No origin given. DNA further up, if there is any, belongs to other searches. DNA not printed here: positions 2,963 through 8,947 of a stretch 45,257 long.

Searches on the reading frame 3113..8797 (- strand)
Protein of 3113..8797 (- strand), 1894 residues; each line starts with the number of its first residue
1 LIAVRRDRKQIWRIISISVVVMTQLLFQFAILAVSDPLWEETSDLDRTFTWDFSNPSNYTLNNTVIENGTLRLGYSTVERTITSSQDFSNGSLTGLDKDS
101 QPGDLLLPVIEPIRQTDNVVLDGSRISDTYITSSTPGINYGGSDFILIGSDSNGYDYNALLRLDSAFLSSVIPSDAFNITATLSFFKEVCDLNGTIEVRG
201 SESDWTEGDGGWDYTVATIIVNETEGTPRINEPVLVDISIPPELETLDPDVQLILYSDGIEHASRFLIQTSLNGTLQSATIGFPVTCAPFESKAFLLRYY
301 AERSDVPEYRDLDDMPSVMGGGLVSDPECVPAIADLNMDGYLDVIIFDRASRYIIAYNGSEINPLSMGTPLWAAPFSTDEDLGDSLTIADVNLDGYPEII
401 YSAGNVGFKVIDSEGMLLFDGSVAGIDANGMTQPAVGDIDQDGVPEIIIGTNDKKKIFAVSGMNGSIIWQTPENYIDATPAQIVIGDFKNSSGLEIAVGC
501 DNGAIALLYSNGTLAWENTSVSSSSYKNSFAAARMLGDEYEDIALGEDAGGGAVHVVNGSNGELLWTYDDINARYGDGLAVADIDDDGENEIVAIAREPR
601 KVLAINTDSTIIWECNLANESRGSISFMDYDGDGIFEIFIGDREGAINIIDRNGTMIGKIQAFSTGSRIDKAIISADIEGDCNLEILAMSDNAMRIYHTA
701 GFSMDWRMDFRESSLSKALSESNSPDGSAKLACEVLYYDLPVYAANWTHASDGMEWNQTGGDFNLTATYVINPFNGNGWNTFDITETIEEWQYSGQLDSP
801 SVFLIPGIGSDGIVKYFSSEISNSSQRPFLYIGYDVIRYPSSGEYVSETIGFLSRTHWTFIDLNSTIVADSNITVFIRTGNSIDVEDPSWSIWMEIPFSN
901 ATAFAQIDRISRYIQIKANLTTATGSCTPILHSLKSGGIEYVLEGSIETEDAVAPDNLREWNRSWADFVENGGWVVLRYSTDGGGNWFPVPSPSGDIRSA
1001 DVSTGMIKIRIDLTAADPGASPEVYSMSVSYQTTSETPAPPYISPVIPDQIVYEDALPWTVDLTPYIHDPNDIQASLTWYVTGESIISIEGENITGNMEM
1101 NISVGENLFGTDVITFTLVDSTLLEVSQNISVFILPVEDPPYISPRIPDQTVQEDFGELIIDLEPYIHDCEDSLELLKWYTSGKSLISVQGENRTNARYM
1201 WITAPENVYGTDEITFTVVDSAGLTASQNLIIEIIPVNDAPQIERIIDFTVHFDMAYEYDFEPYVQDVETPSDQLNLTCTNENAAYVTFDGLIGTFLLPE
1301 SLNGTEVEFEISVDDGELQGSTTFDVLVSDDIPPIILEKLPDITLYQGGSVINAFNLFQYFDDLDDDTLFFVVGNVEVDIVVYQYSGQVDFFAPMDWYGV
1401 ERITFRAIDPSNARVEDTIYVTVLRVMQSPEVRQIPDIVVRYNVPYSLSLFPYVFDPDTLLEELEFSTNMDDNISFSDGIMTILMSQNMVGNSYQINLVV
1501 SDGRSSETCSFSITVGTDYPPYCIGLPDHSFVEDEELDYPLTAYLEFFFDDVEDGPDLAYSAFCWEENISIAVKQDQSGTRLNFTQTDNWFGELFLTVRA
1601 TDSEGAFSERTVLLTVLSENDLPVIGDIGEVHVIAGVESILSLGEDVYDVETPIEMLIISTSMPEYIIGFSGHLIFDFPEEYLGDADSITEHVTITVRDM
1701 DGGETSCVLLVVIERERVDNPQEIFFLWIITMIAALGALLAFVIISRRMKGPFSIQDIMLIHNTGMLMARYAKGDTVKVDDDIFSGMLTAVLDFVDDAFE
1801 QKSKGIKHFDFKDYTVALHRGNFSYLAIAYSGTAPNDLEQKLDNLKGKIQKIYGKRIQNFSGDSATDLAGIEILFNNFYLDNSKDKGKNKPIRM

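Call 10: search_protein_families(library=pfam, proteins=[window:3113-8797:-], max_evalue=0.0001)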
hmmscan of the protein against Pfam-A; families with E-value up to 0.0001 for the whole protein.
window:3113-8797:- (1894 aa): 4 families
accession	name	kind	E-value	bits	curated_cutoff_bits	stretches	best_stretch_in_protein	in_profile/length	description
PF13517.12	FG-GAP_3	-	2.1e-11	44.7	26.9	1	335-400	1-60/61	FG-GAP-like repeat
PF17963.7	Big_9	-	2.4e-11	44.8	23.6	0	1151-1232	12-88/89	Bacterial Ig domain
PF01839.29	FG-GAP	-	9.7e-11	41.8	22.1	0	433-451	4-22/37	FG-GAP repeat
PF24517.2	CBM96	-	2.7e-05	24.5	26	0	126-209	8-89/164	Carbohydrate-binding module family 96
